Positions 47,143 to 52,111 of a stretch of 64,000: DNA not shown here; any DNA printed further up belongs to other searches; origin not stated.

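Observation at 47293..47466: Unannotated 57-aa double-glycine-leader peptide at the end of an operon that encodes a C39-peptidase ABC exporter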

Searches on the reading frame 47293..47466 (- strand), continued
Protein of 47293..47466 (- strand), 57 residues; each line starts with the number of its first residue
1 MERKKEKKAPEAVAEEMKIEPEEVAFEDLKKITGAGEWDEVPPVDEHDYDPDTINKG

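Call 76: search_protein_families(library=ncbifam, proteins=[P0016, P0017, P0019, P0020, P0022, P0027, P0031, P0032, P0033, P0036], max_evalue=0.01)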
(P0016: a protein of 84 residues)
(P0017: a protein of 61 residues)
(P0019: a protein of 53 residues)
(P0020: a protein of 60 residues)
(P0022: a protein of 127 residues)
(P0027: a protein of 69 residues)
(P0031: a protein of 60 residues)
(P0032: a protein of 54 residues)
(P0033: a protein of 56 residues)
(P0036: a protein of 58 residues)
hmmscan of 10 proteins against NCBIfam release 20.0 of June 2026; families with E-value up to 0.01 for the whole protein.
P0016 (84 aa): 6 families
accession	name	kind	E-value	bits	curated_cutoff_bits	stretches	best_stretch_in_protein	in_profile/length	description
NF038382.1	RaxX_RiPP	subfamily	0.00079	19.7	40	1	30-78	6-55/60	RaxX family RiPP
NF046113.1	BLP_Lacticasei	subfamily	0.0015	18.5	40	0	50-62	11-23/46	bacteriocin-like peptide, LSEI_2386 family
NF000539.0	plantaricin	subfamily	0.0017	18.8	29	0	45-66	18-39/69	plantaricin C family lantibiotic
TIGR01847.1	bacteriocin_sig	domain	0.0017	18.8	15.7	0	50-62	3-15/15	bacteriocin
NF038034.1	lactGbeta_entB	subfamily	0.003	17.8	37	0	51-65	1-15/38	lactococcin G-beta/enterocin 1071B family bacteriocin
TIGR03898.1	lanti_MRSA_kill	subfamily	0.0082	16.1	23.5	0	49-62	31-44/44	mersacidin/lichenicidin family type 2 lantibiotic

P0017 (61 aa): 0 families

P0019 (53 aa): 0 families

P0020 (60 aa): 1 family
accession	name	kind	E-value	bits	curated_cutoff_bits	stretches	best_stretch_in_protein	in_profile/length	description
NF033215.1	BlpC_Streptocco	equivalog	0.0038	17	70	1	27-47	9-29/51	quorum-sensing system pheromone BlpC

P0022 (127 aa): 0 families

P0027 (69 aa): 0 families

P0031 (60 aa): 3 families
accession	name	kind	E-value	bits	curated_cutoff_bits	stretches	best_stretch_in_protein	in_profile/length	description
TIGR01847.1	bacteriocin_sig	domain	0.0047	17.4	15.7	1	24-38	1-15/15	bacteriocin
NF033215.1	BlpC_Streptocco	equivalog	0.0061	16.3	70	1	24-43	10-29/51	quorum-sensing system pheromone BlpC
NF038034.1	lactGbeta_entB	subfamily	0.0066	16.6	37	1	27-41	1-15/38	lactococcin G-beta/enterocin 1071B family bacteriocin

P0032 (54 aa): 0 families

P0033 (56 aa): 0 families

P0036 (58 aa): 0 families
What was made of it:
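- On RaxX-type sulfated peptides: Best relative scores 19.7 bits (cut-off 40) (call 76).
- Closest known: RaxX / RaxB. Same: One relative gives a sub-threshold RaxX_RiPP hit (call 76).
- One relative gives a sub-threshold RaxX_RiPP hit: 19.7 bits, cut-off 40 (call 76).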

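Call 93: find_encoding_contigs(protein=P0045, flank=10000, max_places=2)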
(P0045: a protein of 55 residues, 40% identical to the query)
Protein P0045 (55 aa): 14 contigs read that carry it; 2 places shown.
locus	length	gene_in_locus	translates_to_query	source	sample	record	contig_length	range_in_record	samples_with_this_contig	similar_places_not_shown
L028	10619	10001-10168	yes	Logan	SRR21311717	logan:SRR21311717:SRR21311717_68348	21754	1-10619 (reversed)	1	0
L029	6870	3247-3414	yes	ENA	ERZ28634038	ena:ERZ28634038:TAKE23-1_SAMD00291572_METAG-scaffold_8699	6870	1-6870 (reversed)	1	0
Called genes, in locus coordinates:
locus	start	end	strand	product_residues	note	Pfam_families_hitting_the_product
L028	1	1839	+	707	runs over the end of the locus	PF00664:ABC_membrane, PF00005:ABC_tran, PF02463:SMC_N (faint)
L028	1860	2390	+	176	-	-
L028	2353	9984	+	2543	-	PF03160:Calx-beta, PF09479:Flg_new, PF00395:SLH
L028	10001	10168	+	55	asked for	-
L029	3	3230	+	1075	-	?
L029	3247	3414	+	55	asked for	-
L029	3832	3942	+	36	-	-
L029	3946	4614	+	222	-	-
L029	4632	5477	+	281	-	PF07833:Cu_amine_oxidN1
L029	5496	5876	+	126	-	PF19595:DUF6100 (weak)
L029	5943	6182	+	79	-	PF19595:DUF6100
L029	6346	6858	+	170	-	-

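Call 94: find_encoding_contigs(protein=P0081, flank=10000, max_places=1)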
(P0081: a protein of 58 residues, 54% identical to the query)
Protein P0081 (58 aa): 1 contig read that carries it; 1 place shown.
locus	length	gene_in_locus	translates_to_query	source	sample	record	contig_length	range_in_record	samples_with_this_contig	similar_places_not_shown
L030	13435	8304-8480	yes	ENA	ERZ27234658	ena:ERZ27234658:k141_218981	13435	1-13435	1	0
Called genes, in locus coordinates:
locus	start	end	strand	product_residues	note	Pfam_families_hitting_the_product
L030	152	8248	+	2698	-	-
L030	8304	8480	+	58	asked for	-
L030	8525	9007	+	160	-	-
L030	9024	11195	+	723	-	PF03412:Peptidase_C39, PF00664:ABC_membrane, PF00005:ABC_tran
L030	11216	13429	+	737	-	PF00664:ABC_membrane, PF00005:ABC_tran, PF02463:SMC_N (faint)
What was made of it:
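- It also includes one locus with permuted order: giant, peptide, 160-aa gene, ABC1, ABC2 (call 94).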

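Call 95: search_dna_similar(query=window:47293-47466:-, collection=plasmids, mode=protein, max_evalue=0.001, max_rows=10)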
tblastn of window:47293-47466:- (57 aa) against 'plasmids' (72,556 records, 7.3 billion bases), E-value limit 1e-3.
No match.
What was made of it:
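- Tried and rejected: tblastn of the peptide against plasmids: no match (call 95).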

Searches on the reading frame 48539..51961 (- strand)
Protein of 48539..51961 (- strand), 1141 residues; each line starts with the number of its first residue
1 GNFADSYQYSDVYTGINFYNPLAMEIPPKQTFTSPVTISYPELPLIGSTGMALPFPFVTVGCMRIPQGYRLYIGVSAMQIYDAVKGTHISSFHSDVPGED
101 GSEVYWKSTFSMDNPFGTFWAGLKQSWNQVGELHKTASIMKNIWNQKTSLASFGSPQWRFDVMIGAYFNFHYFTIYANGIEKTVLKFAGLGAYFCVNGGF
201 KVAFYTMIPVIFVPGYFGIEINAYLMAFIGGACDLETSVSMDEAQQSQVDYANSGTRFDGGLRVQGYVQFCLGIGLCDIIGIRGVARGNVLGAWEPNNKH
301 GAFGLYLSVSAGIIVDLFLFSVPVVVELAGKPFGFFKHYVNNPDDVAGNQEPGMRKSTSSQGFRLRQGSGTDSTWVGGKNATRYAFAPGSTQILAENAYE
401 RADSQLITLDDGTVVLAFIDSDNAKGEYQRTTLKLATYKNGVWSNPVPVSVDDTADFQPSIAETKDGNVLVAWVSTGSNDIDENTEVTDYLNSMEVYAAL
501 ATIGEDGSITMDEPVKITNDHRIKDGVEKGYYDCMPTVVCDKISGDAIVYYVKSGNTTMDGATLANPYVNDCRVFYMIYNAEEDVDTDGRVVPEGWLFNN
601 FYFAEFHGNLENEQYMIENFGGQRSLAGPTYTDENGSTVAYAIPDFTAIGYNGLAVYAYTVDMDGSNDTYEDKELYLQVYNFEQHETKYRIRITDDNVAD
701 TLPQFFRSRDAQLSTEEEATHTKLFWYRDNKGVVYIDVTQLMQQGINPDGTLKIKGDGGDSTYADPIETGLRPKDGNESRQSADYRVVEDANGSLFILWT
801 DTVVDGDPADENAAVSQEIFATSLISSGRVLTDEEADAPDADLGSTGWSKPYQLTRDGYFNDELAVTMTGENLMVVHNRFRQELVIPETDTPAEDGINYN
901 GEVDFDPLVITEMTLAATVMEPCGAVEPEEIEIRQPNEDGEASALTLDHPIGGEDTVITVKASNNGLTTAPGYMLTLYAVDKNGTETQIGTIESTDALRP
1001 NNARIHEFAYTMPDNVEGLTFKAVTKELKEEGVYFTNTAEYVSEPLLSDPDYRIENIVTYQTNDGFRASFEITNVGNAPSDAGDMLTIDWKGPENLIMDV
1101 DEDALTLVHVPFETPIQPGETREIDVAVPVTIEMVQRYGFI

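Call 68: predict_structure(alignment_id=A5)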
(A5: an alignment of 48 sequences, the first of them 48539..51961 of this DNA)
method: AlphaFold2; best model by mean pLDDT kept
length: 1141 residues; sequences in the alignment: 48
mean_pLDDT: 72.9   pTM: 0.59
mean pLDDT of the five models: 72.9, 72.3, 69.9, 69.5, 68.4
residues with pLDDT >= 90: 161; 70-90: 574; 50-70: 243; < 50: 163
segments of 3 or more residues with pLDDT < 50: 1-51, 97-101, 110-112, 144-153, 175-182, 238-248, 344-361, 377-385, 711-716, 773-779, 827-831, 834-837, 841-844, 888-903
pLDDT, mean of each block of 10 residues (from residue 1): 31 44 31 27 31 58 65 78 69 56 52 51 58 56 45 62 81 46 60 83 67 70 82 56 47 61 83 73 83 78 80 71 73 74 47 31 61 55 44 76 83 90 82 90 87 88 93 88 81 91 92 89 69 91 91 75 71 90 85 92 85 87 80 70 86 89 68 85 86 82 80 46 85 84 82 63 75 48 77 79 70 75 65 50 59 79 84 85 60 40 60 83 79 87 83 89 83 93 92 86 89 89 88 80 87 88 85 88 83 63 81 84 88 67 50
secondary structure, 60 per line:
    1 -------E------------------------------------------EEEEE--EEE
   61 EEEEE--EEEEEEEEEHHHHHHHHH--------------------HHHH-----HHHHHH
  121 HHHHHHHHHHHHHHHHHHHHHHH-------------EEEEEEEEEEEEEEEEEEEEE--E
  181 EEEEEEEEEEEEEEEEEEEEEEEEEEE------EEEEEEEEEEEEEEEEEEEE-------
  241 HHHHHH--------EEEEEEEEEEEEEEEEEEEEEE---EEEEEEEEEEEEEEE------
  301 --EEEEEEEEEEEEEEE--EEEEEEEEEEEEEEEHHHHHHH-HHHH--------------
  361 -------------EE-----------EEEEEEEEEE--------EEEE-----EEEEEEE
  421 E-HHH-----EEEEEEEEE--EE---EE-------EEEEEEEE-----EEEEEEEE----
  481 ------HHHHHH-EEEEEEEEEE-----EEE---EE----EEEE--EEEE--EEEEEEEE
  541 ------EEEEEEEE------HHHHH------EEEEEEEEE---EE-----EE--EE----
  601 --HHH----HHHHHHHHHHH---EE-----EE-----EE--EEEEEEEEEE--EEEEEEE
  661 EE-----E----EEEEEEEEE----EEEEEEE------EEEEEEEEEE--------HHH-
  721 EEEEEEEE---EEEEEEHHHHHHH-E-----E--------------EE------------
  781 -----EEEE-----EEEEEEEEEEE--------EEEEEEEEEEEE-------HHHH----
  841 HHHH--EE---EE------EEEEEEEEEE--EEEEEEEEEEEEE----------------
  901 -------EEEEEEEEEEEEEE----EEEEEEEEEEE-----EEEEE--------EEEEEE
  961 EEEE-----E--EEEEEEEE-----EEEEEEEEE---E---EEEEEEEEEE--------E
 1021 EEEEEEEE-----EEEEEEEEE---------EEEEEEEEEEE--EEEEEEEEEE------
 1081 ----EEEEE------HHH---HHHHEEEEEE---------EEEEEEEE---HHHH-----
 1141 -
elements in order (helices of 4 or more, strands of 3 or more residues): E51-55 E58-65 E68-76 H77-85 H106-109 H115-143 E157-177 E180-207 E214-233 H241-246 E255-276 E280-294 E303-317 E320-334 H335-341 H343-346 E387-396 E405-408 E414-421 E431-439 E456-463 E469-476 H487-492 E494-503 E509-511 E521-524 E527-530 E533-540 E547-554 H561-565 E572-580 H610-620 E642-651 E654-662 E673-681 E686-692 E699-708 E721-728 E732-737 H738-744 E786-789 E795-805 E814-825 H833-836 H841-844 E860-869 E872-884 E908-921 E926-936 E942-946 E955-964 E973-980 E986-994 E1002-1011 E1020-1028 E1034-1042 E1052-1062 E1065-1074 E1085-1089 H1102-1105 E1106-1111 E1121-1128 H1132-1135

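Call 70: fold_search(model_id=the predicted structure, library=pdb)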
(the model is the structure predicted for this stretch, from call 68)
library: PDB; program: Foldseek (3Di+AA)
matches with E <= 10: 1300; with E <= 0.001: 77
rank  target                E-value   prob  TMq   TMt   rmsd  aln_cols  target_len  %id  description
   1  1wcq_A                5.6e-12  1.00  0.22  0.36  15.4       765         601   10  Mutagenesis of the Nucleophilic Tyrosine in a Bacterial Sialidase to Phenylalanine. (released 2005-10-12)
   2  1wcq_C                1.6e-11  1.00  0.22  0.37  15.3       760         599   10  Mutagenesis of the Nucleophilic Tyrosine in a Bacterial Sialidase to Phenylalanine. (released 2005-10-12)
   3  2bzd_A                4.1e-11  1.00  0.22  0.36  15.2       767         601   11  Galactose recognition by the carbohydrate-binding module of a bacterial sialidase. (released 2005-08-19)
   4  1eut                  1.8e-10  1.00  0.22  0.36  15.2       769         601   10  SIALIDASE, LARGE 68KD FORM, COMPLEXED WITH GALACTOSE (released 1997-01-11)
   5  7nxd_A                5.5e-09  1.00  0.20  0.24  17.6       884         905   10  Cryo-EM structure of human integrin alpha5beta1 in the half-bent conformation (released 2021-08-25)
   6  8t2v_A                1.8e-08  1.00  0.15  0.17  36.9      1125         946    8  Cryo-EM Structures of Full-length Integrin alphaIIbbeta3 in Native Lipids (released 2023-07-26)
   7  4mmx_A                2.6e-08  1.00  0.22  0.25  16.3       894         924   10  Integrin AlphaVBeta3 ectodomain bound to the tenth domain of Fibronectin (released 2014-03-26)
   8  4o02_A                3.2e-08  1.00  0.22  0.26  16.6       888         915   10  AlphaVBeta3 integrin in complex with monoclonal antibody FAB fragment. (released 2014-04-02)
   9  1jv2_A                8.3e-08  1.00  0.21  0.24  16.2       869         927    9  CRYSTAL STRUCTURE OF THE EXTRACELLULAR SEGMENT OF INTEGRIN ALPHAVBETA3 (released 2001-10-17)
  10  7nwl_A                1.2e-07  1.00  0.22  0.35  13.0       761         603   10  Cryo-EM structure of human integrin alpha5beta1 (open form) in complex with fibronectin and TS2/16 Fv-clasp (released 2021-06-02)
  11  3k6s_C                1.8e-07  1.00  0.22  0.27  15.4       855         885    8  Structure of integrin alphaXbeta2 ectodomain (released 2010-01-12)
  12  2vvz_A                2.4e-07  1.00  0.18  0.37  15.2       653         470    8  Structure of the catalytic domain of Streptococcus pneumoniae sialidase NanA (released 2008-06-24)
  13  3vi3_C                3.6e-07  1.00  0.24  0.38  13.0       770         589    9  Crystal structure of alpha5beta1 integrin headpiece (ligand-free form) (released 2012-02-22)
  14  2ya7_A                4.6e-07  1.00  0.18  0.38  16.3       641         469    8  Crystal structure of Streptococcus pneumoniae NanA (TIGR4) in complex with Zanamivir (released 2011-04-27)
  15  6avu_A                5.0e-07  1.00  0.22  0.25  15.9       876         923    9  Human alpha-V beta-3 Integrin (open conformation) in complex with the therapeutic antibody LM609 (released 2017-11-01)
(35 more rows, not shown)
